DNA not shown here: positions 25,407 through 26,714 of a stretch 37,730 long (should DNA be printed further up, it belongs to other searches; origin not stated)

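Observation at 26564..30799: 1411-aa Cys-rich secreted giant whose start is coupled to the last paralog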

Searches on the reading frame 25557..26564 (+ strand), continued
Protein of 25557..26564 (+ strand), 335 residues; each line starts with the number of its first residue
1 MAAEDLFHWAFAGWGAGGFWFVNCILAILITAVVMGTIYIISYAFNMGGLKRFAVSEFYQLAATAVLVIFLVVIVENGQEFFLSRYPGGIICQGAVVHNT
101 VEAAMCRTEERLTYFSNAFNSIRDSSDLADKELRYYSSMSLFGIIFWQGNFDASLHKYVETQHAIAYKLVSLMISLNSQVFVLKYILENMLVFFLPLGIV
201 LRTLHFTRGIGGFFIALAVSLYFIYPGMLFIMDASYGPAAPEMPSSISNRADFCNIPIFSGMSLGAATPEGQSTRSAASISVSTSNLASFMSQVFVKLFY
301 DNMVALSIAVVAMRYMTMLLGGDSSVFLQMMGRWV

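Call 92: search_protein_families(library=ncbifam, proteins=[L066:17326-18870:+, L066:15654-16496:+, L066:16496-17323:+, L066:20525-22945:+, L066:23020-25353:+], max_evalue=0.1)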
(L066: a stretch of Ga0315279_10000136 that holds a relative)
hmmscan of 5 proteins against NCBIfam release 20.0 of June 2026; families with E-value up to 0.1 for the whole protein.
L066:17326-18870:+ (514 aa): 14 families
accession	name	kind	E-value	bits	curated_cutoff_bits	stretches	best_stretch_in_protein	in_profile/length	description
NF041017.1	DNA_import_CedB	equivalog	6.1e-19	68.1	700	1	39-344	251-532/590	DNA import protein CedB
NF053655.1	CedD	equivalog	8.5e-19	67.6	600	2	226-381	357-510/527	DNA-translocating ATPase CedD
NF045975.1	VirB4_plasma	equivalog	6.9e-17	60.5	590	1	40-335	489-808/894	Mbov_0397 family ICE element conjugal transfer ATPase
NF045971.1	conju_CD1110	equivalog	1e-14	53.8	325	1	38-334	390-672/752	VirB4-like conjugal transfer ATPase, CD1110 family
NF040937.1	HerA_Thermprot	equivalog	1.8e-14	53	800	2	252-383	311-448/487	DNA double-strand break repair helicase HerA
TIGR02746.1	TraC-F-type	equivalog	2.5e-11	42.2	567.05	1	61-377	428-737/800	type IV secretion system protein TraC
NF040819.1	helicase_HerA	equivalog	7.7e-11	41.2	970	1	291-380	403-498/561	DNA double-strand break repair helicase HerA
NF042944.1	HerA_antiphage_2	equivalog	1.8e-10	40.2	850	1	156-349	294-494/576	anti-phage-associated helicase HerA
NF042943.1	HerA_antiphage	equivalog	7.3e-10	38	800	2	40-114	133-207/566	anti-phage-associated helicase HerA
NF010278.0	PRK13721.1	subfamily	1.1e-08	33.5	1177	1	62-378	478-790/874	type IV secretion system protein TraC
TIGR00929.1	VirB4_CagE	subfamily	5.1e-07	28.3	643.1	1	53-337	423-683/792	VirB4 family type IV secretion/conjugal transfer ATPase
NF010447.0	PRK13873.1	equivalog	5.5e-05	21.3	1020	1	52-139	430-515/815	conjugal transfer protein TrbE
NF033849.1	ser_rich_anae_1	subfamily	0.0036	14.7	650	1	211-353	933-1093/1163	serine-rich protein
NF045973.1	conju_CD1115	equivalog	0.01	14.7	250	0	56-103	17-62/442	VirD4-like conjugal transfer protein, CD1115 family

L066:15654-16496:+ (280 aa): 0 families

L066:16496-17323:+ (275 aa): 0 families

L066:20525-22945:+ (806 aa): 0 families

L066:23020-25353:+ (778 aa): 0 families

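Call 101: find_related_loci(query=A5, collection=viral_contigs, flank=5000)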
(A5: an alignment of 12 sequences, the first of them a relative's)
Query A5 (1327 aa) in viral_contigs; peptide patterns used: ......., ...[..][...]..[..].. (x = any residue, [..] = any of these).
155 stretches matched a pattern, but none encodes a relative of the query by tblastn (E <= 1e-3).

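Call 102: search_protein_families(library=ncbifam, proteins=[window:25557-26564:+, L066:9512-10471:+, L066:11455-12639:+, L066:12640-13581:+, L066:14678-15682:+], max_evalue=1)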
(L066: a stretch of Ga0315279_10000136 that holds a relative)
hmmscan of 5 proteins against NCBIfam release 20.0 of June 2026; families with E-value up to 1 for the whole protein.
window:25557-26564:+ (335 aa): 2 families
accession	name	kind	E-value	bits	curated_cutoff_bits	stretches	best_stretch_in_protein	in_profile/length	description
TIGR02084.1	leud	equivalog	0.094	12.4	245.85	1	272-314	60-102/156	3-isopropylmalate dehydratase small subunit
NF040604.2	HacB_Meth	equivalog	0.16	11.9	230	1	273-317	65-109/159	homoaconitase small subunit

L066:9512-10471:+ (319 aa): 0 families

L066:11455-12639:+ (394 aa): 0 families

L066:12640-13581:+ (313 aa): 1 family
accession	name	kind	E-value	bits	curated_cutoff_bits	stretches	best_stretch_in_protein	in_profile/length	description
NF003504.0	PRK05170.2-2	equivalog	0.13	12.3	150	1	236-262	17-43/104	YcgN family cysteine cluster protein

L066:14678-15682:+ (334 aa): 0 families

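Call 110: search_protein_families(library=pfam, proteins=[L025:11448-16607:+, L045:16745-21790:+, L018:20004-24362:+, L020:20142-24104:+], max_evalue=0.05)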
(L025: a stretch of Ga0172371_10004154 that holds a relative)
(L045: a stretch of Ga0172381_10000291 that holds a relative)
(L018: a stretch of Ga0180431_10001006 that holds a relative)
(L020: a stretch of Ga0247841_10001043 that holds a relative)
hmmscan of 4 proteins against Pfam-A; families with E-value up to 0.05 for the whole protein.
L025:11448-16607:+ (1719 aa): 0 families

L045:16745-21790:+ (1681 aa): 0 families

L018:20004-24362:+ (1452 aa): 1 family
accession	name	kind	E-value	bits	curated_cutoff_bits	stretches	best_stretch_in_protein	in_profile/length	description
PF24887.1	EGF_STAB1-2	-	0.004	17.9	27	1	497-520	10-33/50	Stabilin-1/2, EGF-like domain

L020:20142-24104:+ (1320 aa): 0 families
